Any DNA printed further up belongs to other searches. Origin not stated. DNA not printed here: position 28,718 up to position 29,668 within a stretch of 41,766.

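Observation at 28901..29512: IleRS with an in-frame histidine-phosphatase (PGAM-type) domain nested inside its zinc knuckle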

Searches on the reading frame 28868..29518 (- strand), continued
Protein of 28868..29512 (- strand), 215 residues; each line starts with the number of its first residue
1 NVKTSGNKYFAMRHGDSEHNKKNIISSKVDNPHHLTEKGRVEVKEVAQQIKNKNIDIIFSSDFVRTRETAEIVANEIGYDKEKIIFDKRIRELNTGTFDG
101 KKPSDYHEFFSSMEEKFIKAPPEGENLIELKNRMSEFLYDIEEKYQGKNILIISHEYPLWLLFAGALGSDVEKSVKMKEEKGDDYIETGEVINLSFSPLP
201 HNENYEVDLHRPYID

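Call 76: search_protein_families(library=pfam, proteins=[P0256, P0351, P0366, P0367, P0301, P0363, P0287, P0278, P0348, P0254], max_evalue=0.0001)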
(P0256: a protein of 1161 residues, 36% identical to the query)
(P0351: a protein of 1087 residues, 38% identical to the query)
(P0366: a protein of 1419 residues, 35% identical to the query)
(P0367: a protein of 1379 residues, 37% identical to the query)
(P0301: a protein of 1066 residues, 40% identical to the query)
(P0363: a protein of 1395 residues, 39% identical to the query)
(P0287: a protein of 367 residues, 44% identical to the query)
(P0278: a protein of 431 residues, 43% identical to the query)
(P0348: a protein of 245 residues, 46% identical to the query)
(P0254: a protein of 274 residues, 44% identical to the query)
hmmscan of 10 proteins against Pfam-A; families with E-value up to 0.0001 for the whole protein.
P0256 (1161 aa): 3 families
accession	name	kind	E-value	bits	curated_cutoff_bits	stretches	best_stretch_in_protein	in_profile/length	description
PF00300.27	His_Phos_1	-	9.9e-126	417.3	21.7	4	427-595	1-167/194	Histidine phosphatase superfamily (branch 1)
PF00133.28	tRNA-synt_1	-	1.6e-74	251.6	22.7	2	14-417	2-198/414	tRNA synthetases class I (I, L, M and V)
PF09334.17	tRNA-synt_1g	-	1e-12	48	20.1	1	42-185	8-135/391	tRNA synthetases class I (M)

P0351 (1087 aa): 3 families
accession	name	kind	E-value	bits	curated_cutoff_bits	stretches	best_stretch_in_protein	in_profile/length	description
PF00133.28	tRNA-synt_1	-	1.5e-135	452.6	22.7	3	21-528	2-285/414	tRNA synthetases class I (I, L, M and V)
PF00300.27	His_Phos_1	-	6.9e-69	231.8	21.7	2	541-697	1-163/194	Histidine phosphatase superfamily (branch 1)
PF09334.17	tRNA-synt_1g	-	1.1e-16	61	20.1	2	51-190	8-128/391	tRNA synthetases class I (M)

P0366 (1419 aa): 5 families
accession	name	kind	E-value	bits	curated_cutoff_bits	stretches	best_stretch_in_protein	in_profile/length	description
PF00133.28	tRNA-synt_1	-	8.4e-131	437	22.7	2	22-568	2-314/414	tRNA synthetases class I (I, L, M and V)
PF00300.27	His_Phos_1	-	3.1e-58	197.1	21.7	2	889-1035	1-156/194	Histidine phosphatase superfamily (branch 1)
PF08264.19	Anticodon_1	-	1.6e-27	96.6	25.1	1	1069-1214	1-146/148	Anticodon-binding domain of tRNA ligase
PF19302.4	DUF5915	-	2.6e-22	79.8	27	1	1232-1416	3-194/195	Domain of unknown function (DUF5915)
PF09334.17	tRNA-synt_1g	-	3.9e-15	56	20.1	1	52-191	8-128/391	tRNA synthetases class I (M)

P0367 (1379 aa): 5 families
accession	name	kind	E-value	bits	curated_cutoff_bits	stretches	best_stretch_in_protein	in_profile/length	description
PF00133.28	tRNA-synt_1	-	1.9e-123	412.7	22.7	2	22-548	2-319/414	tRNA synthetases class I (I, L, M and V)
PF00300.27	His_Phos_1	-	3.3e-59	200.3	21.7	2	558-724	3-180/194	Histidine phosphatase superfamily (branch 1)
PF08264.19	Anticodon_1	-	3.9e-29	101.9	25.1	1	1034-1181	1-146/148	Anticodon-binding domain of tRNA ligase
PF19302.4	DUF5915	-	5e-27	95.2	27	1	1194-1377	2-194/195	Domain of unknown function (DUF5915)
PF09334.17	tRNA-synt_1g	-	5e-15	55.6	20.1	0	52-191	8-128/391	tRNA synthetases class I (M)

P0301 (1066 aa): 8 families
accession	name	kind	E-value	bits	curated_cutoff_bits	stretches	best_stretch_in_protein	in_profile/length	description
PF00133.28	tRNA-synt_1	-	2.4e-100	336.6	22.7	2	18-677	2-270/414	tRNA synthetases class I (I, L, M and V)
PF00300.27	His_Phos_1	-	1.5e-39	136.1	21.7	1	680-854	1-176/194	Histidine phosphatase superfamily (branch 1)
PF13673.13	Acetyltransf_10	-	1.2e-16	61.3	23.6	1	949-1063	21-126/128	Acetyltransferase (GNAT) domain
PF00583.31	Acetyltransf_1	-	1.6e-12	48.1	20.7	1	935-1044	3-116/116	Acetyltransferase (GNAT) family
PF01797.21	Y1_Tnp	-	7e-12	46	23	1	340-461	17-120/121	Transposase IS200 like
PF13508.13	Acetyltransf_7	-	9.2e-12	45.6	27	1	966-1046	3-84/84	Acetyltransferase (GNAT) domain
PF09334.17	tRNA-synt_1g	-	8.1e-10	38.5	20.1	1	48-193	8-134/391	tRNA synthetases class I (M)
PF13420.13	Acetyltransf_4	-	1.6e-05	25.4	24.3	1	967-1048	51-138/155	Acetyltransferase (GNAT) domain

P0363 (1395 aa): 7 families
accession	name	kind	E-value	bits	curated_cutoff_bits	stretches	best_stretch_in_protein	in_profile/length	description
PF00133.28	tRNA-synt_1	-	1.3e-129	433.1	22.7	3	20-495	2-272/414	tRNA synthetases class I (I, L, M and V)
PF00300.27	His_Phos_1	-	1.8e-38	132.6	21.7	1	497-659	1-165/194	Histidine phosphatase superfamily (branch 1)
PF19302.4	DUF5915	-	4.4e-32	111.6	27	1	1214-1394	4-193/195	Domain of unknown function (DUF5915)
PF08264.19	Anticodon_1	-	5.8e-29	101.3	25.1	1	1045-1193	1-146/148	Anticodon-binding domain of tRNA ligase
PF09334.17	tRNA-synt_1g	-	1.5e-15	57.3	20.1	1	942-1007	311-374/391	tRNA synthetases class I (M)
PF13238.12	AAA_18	-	1.7e-06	28.9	29.4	1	747-863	2-119/128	AAA domain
PF13671.12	AAA_33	-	4.1e-05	24.4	27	0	746-869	2-134/143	AAA domain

P0287 (367 aa): 2 families
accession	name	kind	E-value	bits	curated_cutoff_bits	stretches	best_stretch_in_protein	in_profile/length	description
PF00300.27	His_Phos_1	-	1.3e-34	120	21.7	1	186-358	2-171/194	Histidine phosphatase superfamily (branch 1)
PF00133.28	tRNA-synt_1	-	1.4e-24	87.1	22.7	1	78-181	184-270/414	tRNA synthetases class I (I, L, M and V)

P0278 (431 aa): 2 families
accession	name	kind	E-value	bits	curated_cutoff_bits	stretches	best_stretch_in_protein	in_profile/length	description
PF00300.27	His_Phos_1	-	1.1e-33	117.1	21.7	1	245-408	2-165/194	Histidine phosphatase superfamily (branch 1)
PF00133.28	tRNA-synt_1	-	1.3e-19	70.7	22.7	1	121-256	184-285/414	tRNA synthetases class I (I, L, M and V)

P0348 (245 aa): 2 families
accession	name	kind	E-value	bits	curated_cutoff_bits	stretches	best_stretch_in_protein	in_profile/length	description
PF00300.27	His_Phos_1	-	2e-26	93.3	21.7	1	80-221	2-141/194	Histidine phosphatase superfamily (branch 1)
PF00133.28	tRNA-synt_1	-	5e-16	58.9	22.7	1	1-73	196-268/414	tRNA synthetases class I (I, L, M and V)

P0254 (274 aa): 2 families
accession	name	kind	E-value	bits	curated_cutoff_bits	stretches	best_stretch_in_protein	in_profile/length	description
PF00300.27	His_Phos_1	-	2.3e-36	125.8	21.7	1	55-219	2-168/194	Histidine phosphatase superfamily (branch 1)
PF00133.28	tRNA-synt_1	-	2.3e-09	36.9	22.7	1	2-51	222-271/414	tRNA synthetases class I (I, L, M and V)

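Call 79: find_encoding_contigs(protein=P0256, flank=5000, max_places=2)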
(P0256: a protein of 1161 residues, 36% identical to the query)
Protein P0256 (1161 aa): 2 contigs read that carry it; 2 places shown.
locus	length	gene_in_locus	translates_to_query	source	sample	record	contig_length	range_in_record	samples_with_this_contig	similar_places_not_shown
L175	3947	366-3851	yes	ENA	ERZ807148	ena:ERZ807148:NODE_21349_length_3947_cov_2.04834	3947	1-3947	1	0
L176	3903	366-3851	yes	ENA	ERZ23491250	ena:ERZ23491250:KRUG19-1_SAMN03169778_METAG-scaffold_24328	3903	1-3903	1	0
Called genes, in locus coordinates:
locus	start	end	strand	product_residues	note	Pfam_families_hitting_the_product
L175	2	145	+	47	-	?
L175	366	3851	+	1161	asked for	PF00133:tRNA-synt_1, PF09334:tRNA-synt_1g, PF00300:His_Phos_1, PF00133:tRNA-synt_1, PF00300:His_Phos_1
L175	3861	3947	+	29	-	?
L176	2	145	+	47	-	?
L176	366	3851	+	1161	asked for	PF00133:tRNA-synt_1, PF09334:tRNA-synt_1g, PF00300:His_Phos_1, PF00133:tRNA-synt_1, PF00300:His_Phos_1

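Call 81: search_protein_families(library=pfam, proteins=[P0315, P0261], max_evalue=0.001)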
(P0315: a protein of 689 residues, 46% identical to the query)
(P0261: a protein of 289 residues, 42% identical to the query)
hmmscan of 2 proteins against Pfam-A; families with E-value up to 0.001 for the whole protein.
P0315 (689 aa): 4 families
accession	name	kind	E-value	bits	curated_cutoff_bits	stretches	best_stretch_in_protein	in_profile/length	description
PF05746.21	DALR_1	-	1e-34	119.6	22.3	1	390-503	1-117/117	DALR anticodon binding domain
PF00300.27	His_Phos_1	-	4.5e-32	111.7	21.7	1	509-671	2-166/194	Histidine phosphatase superfamily (branch 1)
PF03485.21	Arg_tRNA_synt_N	-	4.4e-18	66.1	21.5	1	4-83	5-85/85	Arginyl tRNA synthetase N terminal domain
PF00750.26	tRNA-synt_1d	-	7e-17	61.9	23.3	2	182-345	123-290/349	tRNA synthetases class I (R), catalytic domain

P0261 (289 aa): 1 family
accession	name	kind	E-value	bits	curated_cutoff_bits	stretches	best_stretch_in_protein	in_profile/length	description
PF00300.27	His_Phos_1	-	4.6e-30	105.2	21.7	1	65-228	2-165/194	Histidine phosphatase superfamily (branch 1)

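Call 87: list_cluster_members(proteins=[P0366, P0367, P0351, P0256, P0315, P0363, P0301, P0051, P0138, P0179])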
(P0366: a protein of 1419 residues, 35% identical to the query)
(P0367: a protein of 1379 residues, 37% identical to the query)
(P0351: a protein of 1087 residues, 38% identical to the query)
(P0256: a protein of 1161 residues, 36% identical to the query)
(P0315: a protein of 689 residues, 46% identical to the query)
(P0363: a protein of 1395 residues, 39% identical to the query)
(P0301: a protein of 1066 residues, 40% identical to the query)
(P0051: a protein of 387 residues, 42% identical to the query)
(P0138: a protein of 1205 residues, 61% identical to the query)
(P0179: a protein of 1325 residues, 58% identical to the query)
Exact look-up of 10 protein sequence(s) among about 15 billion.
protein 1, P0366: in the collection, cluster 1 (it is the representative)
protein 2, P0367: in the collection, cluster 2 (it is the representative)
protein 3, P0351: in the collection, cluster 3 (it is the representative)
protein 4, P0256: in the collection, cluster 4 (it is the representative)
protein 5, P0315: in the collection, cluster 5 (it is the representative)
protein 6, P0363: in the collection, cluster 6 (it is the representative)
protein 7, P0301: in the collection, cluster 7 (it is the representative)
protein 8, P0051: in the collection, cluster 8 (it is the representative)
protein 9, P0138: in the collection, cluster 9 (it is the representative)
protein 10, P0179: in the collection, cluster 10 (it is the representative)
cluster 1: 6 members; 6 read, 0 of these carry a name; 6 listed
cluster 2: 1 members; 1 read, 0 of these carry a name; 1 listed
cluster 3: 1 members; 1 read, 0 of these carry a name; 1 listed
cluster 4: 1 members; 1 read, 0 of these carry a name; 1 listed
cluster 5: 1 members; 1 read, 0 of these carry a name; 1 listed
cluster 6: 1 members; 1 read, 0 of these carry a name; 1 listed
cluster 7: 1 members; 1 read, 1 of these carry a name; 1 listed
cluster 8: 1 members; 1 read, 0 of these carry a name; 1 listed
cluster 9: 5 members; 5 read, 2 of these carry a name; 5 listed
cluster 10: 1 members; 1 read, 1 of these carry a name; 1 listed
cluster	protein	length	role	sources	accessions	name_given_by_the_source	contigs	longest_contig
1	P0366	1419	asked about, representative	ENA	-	-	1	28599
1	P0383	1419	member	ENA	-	-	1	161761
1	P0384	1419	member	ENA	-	-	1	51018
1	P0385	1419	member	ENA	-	-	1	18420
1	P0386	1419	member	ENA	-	-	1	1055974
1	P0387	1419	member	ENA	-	-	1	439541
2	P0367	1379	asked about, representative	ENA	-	-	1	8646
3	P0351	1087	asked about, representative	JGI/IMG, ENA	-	-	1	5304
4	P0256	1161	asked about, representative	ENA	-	-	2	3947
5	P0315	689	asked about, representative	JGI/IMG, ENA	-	-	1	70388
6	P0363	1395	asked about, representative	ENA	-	-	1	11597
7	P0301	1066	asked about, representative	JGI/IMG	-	isoleucyl-tRNA synthetase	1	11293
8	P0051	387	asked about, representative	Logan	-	-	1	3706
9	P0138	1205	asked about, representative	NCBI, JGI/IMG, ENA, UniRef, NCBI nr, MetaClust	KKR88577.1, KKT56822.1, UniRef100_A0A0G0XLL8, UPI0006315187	MAG: Isoleucine-tRNA ligase [Candidatus Wolfebacteria bacterium GW2011_GWA1_44_24] | Isoleucine--tRNA ligase n=1 Tax=Candidatus Wolfebacteria bacterium GW2011_GWB1_41_12 ... | MAG: Isoleucine-tRNA ligase [Candidatus Wolfebacteria bacterium GW2011_GWB1_41_12]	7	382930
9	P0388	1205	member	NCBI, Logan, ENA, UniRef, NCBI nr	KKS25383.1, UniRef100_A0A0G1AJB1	MAG: Isoleucine-tRNA ligase [Candidatus Wolfebacteria bacterium GW2011_GWA2_42_10] | Isoleucine--tRNA ligase n=1 Tax=Candidatus Wolfebacteria bacterium GW2011_GWA2_42_10 ...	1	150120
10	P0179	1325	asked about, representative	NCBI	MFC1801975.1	GNAT family N-acetyltransferase [Patescibacteria group bacterium]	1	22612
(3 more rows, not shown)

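Call 88: find_encoding_contigs(protein=P0315, flank=6000, max_places=1)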
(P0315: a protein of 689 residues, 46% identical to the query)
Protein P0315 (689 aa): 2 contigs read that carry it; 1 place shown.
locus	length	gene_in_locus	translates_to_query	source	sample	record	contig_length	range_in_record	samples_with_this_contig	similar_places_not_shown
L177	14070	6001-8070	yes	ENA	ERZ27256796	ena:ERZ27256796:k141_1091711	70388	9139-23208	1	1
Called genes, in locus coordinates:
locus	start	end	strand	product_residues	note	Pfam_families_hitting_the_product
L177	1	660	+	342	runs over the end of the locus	PF03706:LPG_synthase_TM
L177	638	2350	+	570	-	PF14716:HHH_8, PF00633:HHH (faint), PF14520:HHH_5 (weak), PF14791:DNA_pol_B_thumb, PF02811:PHP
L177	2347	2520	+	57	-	-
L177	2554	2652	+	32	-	-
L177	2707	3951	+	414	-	PF21269:TreT_GT1, PF00534:Glycos_transf_1, PF13692:Glyco_trans_1_4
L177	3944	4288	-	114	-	PF00453:Ribosomal_L20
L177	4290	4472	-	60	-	PF01632:Ribosomal_L35p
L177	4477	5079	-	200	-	PF05198:IF3_N, PF00707:IF3_C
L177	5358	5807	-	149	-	PF01668:SmpB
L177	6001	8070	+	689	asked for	PF03485:Arg_tRNA_synt_N, PF00750:tRNA-synt_1d, PF05746:DALR_1, PF00300:His_Phos_1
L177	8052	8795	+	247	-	PF11967:RecO_N, PF02565:RecO_C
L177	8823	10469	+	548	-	PF24595:DUF7619 (faint)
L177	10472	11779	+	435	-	PF00587:tRNA-synt_2b, PF03129:HGTP_anticodon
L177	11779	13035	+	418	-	PF00675:Peptidase_M16, PF05193:Peptidase_M16_C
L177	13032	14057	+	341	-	PF01594:AI-2E_transport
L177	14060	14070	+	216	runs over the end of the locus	PF00590:TP_methylase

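Call 89: find_encoding_contigs(protein=P0386, flank=8000, max_places=1)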
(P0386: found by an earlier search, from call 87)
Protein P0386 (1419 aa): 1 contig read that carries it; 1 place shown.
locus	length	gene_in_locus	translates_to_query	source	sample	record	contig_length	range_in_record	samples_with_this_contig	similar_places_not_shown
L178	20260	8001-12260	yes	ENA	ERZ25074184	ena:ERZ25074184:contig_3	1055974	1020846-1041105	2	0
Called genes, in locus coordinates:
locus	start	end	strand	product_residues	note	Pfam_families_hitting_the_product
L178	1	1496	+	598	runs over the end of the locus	PF01558:POR, PF01855:POR_N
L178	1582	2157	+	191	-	PF01458:SUFBD_core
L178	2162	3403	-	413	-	PF00709:Adenylsucc_synt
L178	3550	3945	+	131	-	PF18910:DUF5665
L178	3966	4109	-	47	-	-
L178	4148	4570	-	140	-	-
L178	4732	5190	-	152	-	PF06695:Sm_multidrug_ex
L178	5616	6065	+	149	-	PF13083:KH_KhpA-B (weak), PF01424:R3H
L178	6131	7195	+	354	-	PF00793:DAHP_synth_1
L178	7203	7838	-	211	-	PF00156:Pribosyltran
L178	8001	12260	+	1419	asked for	PF00133:tRNA-synt_1, PF09334:tRNA-synt_1g (weak), PF00300:His_Phos_1, PF00133:tRNA-synt_1, PF00300:His_Phos_1, PF08264:Anticodon_1, PF19302:DUF5915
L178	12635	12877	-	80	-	-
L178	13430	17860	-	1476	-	PF00395:SLH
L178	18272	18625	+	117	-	-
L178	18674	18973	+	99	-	-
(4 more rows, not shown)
